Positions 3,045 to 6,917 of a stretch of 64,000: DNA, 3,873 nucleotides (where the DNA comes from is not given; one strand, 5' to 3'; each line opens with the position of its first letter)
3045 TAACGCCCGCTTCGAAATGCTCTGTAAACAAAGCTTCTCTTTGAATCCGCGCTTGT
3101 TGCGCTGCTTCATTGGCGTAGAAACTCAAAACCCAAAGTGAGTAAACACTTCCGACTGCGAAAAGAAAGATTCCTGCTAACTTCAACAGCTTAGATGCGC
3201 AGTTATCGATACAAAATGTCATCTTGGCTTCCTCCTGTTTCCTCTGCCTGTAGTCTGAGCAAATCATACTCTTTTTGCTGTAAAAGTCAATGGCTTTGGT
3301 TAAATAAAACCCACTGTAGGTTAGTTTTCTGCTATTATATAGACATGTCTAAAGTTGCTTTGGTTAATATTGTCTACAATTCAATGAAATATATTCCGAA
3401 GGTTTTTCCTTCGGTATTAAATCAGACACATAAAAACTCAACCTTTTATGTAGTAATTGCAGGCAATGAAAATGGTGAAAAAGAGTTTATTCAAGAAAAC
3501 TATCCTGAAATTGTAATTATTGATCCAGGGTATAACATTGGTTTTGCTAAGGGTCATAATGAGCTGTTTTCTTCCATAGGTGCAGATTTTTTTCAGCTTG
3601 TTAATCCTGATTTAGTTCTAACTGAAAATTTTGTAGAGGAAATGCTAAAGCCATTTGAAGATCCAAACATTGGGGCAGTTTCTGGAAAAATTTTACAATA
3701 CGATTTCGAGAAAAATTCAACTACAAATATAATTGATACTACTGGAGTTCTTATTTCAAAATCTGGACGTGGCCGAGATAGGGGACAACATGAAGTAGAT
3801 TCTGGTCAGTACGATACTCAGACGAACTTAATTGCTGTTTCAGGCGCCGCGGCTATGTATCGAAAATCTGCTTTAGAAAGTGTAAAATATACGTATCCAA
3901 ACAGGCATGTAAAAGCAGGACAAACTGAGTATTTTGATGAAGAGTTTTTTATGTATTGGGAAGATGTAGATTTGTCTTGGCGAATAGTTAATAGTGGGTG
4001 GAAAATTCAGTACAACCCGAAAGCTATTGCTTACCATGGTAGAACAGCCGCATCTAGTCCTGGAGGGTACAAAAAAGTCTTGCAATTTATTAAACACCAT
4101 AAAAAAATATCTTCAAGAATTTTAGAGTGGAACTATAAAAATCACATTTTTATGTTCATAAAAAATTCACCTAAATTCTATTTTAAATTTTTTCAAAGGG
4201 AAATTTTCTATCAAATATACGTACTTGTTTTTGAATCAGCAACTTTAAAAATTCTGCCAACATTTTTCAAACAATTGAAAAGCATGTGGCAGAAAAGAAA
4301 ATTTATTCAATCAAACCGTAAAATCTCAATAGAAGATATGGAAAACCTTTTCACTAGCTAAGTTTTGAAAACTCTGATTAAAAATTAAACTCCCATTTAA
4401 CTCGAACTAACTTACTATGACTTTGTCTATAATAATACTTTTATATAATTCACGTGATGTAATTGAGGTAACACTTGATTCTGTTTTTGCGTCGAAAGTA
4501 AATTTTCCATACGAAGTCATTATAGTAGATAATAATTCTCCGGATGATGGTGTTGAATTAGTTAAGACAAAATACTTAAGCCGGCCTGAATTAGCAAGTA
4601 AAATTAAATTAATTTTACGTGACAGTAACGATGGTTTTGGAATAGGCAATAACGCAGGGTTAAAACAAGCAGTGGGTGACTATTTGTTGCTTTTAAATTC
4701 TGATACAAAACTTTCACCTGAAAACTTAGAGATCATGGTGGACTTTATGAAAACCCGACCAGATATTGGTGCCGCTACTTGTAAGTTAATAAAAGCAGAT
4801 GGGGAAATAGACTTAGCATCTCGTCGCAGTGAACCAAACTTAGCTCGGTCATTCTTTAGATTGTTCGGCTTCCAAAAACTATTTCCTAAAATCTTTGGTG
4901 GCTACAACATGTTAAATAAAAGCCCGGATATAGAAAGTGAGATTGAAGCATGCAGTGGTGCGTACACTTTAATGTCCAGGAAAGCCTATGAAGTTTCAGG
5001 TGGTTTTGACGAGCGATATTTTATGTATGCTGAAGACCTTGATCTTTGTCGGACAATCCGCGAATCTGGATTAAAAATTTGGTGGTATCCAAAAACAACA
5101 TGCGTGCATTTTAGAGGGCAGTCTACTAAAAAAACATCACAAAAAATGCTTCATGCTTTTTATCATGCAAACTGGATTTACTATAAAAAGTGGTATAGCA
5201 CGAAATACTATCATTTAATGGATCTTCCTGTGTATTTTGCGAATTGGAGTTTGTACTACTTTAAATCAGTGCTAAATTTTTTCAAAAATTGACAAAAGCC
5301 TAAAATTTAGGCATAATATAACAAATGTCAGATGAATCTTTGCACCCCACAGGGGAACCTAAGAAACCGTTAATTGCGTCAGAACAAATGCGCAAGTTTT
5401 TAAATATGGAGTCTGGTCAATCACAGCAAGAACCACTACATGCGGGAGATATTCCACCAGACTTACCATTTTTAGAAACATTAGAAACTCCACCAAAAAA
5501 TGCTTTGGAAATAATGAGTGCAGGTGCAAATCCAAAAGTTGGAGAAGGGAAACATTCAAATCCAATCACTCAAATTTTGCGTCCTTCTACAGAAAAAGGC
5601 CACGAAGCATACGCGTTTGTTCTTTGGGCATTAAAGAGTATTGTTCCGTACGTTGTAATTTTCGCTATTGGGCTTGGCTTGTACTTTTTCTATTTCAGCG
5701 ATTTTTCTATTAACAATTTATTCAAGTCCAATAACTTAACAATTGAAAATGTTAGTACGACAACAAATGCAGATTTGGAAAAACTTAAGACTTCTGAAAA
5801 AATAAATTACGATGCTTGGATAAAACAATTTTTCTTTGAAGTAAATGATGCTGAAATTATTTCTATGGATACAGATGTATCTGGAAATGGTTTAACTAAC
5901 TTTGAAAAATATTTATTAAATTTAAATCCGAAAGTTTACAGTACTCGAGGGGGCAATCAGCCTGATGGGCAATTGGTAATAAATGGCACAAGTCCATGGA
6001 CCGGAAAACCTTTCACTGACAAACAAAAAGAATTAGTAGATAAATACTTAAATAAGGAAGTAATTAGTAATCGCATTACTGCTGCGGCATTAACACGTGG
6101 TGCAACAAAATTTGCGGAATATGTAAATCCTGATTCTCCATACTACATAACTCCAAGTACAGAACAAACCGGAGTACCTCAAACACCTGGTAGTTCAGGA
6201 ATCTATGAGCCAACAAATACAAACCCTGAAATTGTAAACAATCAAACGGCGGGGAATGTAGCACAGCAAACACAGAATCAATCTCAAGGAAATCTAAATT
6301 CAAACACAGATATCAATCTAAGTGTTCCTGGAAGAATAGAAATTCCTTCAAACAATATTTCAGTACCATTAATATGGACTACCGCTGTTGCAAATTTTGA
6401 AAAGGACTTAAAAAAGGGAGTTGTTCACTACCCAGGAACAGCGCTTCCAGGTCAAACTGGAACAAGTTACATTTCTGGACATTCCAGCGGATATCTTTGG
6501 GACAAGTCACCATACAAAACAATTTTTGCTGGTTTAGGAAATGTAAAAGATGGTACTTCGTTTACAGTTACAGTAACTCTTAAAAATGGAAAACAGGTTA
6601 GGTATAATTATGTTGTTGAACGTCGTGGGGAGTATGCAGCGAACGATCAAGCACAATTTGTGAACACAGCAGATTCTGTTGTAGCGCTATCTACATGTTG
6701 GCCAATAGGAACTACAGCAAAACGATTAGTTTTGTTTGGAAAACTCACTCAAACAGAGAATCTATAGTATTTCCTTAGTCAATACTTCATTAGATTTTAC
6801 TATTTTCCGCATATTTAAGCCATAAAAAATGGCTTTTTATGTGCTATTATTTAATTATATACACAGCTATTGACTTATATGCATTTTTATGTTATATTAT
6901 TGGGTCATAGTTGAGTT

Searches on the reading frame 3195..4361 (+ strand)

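Call 24: search_protein_families(library=pfam, proteins=[window:3195-4361:+], max_evalue=0.001)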
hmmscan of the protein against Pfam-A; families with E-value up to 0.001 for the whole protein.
window:3195-4361:+ (388 aa): 3 families
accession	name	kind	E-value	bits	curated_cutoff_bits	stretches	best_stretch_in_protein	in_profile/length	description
PF00535.33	Glycos_transf_2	-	1.7e-12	48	23.3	1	59-229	5-166/168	Glycosyl transferase family 2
PF13641.12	Glyco_tranf_2_3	-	3.2e-10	40.9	27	1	61-285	10-215/230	Glycosyltransferase like family 2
PF13632.12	Glyco_trans_2_3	-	2e-06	28.2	27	1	139-334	8-165/198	Glycosyl transferase family group 2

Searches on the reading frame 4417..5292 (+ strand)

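Call 24: search_protein_families(library=pfam, proteins=[window:4417-5292:+], max_evalue=0.001)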
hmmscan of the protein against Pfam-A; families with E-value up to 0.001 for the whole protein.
window:4417-5292:+ (291 aa): 6 families
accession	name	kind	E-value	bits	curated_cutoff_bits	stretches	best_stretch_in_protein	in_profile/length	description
PF00535.33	Glycos_transf_2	-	2.4e-23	83.3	23.3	1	4-150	1-132/168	Glycosyl transferase family 2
PF13641.12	Glyco_tranf_2_3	-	8e-13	49.4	27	1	3-244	3-224/230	Glycosyltransferase like family 2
PF10111.15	Glyco_tranf_2_2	-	4.9e-08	33.2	27.3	1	4-211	1-196/276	Glycosyltransferase like family 2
PF13632.12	Glyco_trans_2_3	-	4.5e-07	30.3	27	1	90-239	2-130/198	Glycosyl transferase family group 2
PF13506.12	Glyco_transf_21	-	1.5e-05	25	21.7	1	80-235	24-157/174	Glycosyl transferase family 21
PF02709.20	Glyco_transf_7C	-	0.00014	21.9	23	1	169-227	9-70/78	N-terminal domain of galactosyltransferase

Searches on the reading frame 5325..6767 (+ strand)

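Call 24: search_protein_families(library=pfam, proteins=[window:5325-6767:+], max_evalue=0.001)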
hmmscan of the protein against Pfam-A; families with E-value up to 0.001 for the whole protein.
window:5325-6767:+ (480 aa): 1 family
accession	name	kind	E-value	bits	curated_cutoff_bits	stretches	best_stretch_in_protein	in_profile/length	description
PF04203.18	Sortase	-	2.2e-17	63.4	26.6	1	338-474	1-124/125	Sortase domain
